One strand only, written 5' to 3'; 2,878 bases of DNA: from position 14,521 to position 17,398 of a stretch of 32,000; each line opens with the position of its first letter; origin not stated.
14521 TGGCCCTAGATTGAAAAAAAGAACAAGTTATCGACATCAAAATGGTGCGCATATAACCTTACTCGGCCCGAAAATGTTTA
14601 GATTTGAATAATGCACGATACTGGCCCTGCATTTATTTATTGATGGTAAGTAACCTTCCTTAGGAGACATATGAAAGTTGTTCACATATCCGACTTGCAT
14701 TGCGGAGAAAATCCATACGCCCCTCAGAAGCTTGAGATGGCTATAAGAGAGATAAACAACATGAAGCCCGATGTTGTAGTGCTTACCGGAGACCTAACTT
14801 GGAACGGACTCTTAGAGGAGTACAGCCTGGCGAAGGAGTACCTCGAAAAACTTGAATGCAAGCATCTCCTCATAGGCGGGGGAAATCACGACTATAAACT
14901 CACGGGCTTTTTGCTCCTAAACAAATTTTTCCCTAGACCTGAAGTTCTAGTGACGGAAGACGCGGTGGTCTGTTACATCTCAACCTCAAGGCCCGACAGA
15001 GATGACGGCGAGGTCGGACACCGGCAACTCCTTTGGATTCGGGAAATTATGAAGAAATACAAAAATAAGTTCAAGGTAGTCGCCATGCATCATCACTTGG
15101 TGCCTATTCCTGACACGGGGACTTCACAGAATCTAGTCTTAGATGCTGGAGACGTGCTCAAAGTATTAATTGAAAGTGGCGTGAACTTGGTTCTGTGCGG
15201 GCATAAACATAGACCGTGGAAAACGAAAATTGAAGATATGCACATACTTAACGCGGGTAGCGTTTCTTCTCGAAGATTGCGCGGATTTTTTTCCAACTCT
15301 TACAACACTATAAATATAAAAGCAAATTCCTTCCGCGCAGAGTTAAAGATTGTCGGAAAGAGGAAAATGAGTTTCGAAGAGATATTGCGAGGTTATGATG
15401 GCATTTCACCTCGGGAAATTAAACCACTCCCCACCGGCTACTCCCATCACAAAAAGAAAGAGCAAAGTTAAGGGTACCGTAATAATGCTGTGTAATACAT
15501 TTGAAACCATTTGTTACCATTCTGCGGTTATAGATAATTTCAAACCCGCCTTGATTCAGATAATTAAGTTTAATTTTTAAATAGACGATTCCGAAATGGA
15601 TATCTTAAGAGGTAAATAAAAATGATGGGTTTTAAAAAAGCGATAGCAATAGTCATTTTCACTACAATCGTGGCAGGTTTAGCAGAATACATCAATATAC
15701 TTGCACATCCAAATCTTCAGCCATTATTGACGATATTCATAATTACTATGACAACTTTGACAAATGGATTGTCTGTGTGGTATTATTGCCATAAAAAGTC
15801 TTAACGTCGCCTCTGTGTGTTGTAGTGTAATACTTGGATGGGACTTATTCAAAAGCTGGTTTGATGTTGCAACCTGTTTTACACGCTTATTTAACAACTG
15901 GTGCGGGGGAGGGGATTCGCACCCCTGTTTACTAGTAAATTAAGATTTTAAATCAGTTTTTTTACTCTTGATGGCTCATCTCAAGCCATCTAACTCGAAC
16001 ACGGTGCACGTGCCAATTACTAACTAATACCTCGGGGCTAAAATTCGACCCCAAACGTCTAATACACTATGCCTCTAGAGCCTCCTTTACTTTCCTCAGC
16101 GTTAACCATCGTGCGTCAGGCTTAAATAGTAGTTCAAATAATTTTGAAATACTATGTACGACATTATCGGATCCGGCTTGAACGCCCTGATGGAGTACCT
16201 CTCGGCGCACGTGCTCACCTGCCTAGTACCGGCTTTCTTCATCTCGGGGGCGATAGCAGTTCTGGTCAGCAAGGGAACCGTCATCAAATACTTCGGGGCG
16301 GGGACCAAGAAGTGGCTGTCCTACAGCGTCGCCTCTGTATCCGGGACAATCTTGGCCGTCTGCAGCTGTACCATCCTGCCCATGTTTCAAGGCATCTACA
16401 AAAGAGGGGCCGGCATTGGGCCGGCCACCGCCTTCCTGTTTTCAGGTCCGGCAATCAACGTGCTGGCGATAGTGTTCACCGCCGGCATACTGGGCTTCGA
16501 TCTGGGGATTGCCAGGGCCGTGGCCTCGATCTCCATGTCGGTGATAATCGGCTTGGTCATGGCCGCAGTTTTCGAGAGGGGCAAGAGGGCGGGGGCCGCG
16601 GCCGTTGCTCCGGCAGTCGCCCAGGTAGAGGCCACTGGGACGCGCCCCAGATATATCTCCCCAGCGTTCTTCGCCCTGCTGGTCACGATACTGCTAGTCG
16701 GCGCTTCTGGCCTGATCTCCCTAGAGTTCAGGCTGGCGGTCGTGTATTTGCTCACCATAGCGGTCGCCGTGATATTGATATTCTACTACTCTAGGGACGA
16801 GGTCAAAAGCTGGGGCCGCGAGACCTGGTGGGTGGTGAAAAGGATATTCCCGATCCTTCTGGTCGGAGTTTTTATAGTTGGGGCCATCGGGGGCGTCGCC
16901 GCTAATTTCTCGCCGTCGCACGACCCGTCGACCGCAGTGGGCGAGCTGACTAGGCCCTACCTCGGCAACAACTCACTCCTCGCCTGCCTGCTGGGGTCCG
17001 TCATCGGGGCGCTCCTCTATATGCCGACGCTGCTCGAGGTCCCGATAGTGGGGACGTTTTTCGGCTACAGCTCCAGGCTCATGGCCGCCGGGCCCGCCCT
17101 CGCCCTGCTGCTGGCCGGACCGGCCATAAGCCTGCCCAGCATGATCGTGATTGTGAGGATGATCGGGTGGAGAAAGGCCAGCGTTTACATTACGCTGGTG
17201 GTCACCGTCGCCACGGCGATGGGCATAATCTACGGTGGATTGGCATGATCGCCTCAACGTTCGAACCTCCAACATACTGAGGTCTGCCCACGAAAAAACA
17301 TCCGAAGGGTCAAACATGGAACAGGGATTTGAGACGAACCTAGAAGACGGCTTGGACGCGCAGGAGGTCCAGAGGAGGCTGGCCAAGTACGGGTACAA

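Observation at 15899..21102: A ~5.1-kb segment downstream of tRNA-Leu(CAA), bounded by a 29-nt direct repeat of the tRNA 3' end: an integrase-less integrated island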

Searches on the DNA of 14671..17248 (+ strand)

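Call 53: search_rna_families(sources=[L044, L045, L047, L036, L040], threshold=gathering)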
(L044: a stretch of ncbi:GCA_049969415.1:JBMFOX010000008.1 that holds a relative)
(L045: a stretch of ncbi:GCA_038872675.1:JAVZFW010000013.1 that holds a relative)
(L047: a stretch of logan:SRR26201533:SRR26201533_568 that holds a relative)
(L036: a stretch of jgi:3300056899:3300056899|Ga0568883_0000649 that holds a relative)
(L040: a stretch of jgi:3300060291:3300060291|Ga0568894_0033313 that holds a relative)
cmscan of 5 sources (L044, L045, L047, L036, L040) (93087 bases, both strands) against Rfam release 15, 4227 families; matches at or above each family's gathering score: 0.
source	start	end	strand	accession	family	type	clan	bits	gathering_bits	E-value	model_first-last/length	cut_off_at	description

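Call 75: search_rna_families(source=window, start=15450, end=16200, threshold=evalue, max_evalue=10)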
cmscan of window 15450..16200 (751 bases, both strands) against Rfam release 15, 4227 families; matches with E-value up to 10: 2.
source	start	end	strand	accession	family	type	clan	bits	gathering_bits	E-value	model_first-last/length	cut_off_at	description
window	15722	15766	+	RF01160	sn2841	Gene; snRNA; snoRNA; CD-box;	-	17.8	45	0.96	1-72/72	no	Small nucleolar RNA sn2841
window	15963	16037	-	RF00079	OmrA-B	Gene; sRNA;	-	16.8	40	2.1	1-87/87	no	OmrA-B family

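Call 89: search_rna_families(sources=[L035, L029, L032], threshold=gathering)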
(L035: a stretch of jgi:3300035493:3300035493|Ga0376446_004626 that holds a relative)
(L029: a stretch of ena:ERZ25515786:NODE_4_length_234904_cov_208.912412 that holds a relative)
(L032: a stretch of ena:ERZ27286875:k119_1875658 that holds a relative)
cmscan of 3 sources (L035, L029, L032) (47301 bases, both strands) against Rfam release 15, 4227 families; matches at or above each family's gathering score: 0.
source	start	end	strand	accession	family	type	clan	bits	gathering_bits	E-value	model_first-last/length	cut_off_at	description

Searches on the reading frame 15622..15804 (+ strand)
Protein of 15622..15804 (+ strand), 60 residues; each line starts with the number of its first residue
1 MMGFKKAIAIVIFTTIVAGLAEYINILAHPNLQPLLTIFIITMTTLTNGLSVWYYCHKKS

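Call 63: search_protein_families(library=pfam, proteins=[window:15622-15804:+], max_evalue=1)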
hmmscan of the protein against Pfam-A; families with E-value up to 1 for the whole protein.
window:15622-15804:+ (60 aa): 1 family
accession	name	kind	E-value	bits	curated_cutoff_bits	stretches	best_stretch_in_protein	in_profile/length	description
PF20394.4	DUF6688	-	0.042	13.9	26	1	7-57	83-134/248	DUF6688 N-terminal domain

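Call 64: search_protein_families(library=phrogs, proteins=[window:15622-15804:+], max_evalue=0.1)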
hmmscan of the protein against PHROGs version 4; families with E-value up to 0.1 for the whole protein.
window:15622-15804:+ (60 aa): 0 families

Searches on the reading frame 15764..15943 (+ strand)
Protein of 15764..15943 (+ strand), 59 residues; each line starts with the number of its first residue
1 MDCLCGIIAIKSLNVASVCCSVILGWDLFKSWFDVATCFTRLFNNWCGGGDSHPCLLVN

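Call 63: search_protein_families(library=pfam, proteins=[window:15764-15943:+], max_evalue=1)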
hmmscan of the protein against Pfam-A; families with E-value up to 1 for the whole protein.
window:15764-15943:+ (59 aa): 0 families

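Call 64: search_protein_families(library=phrogs, proteins=[window:15764-15943:+], max_evalue=0.1)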
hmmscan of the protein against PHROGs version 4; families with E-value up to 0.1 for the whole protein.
window:15764-15943:+ (59 aa): 0 families
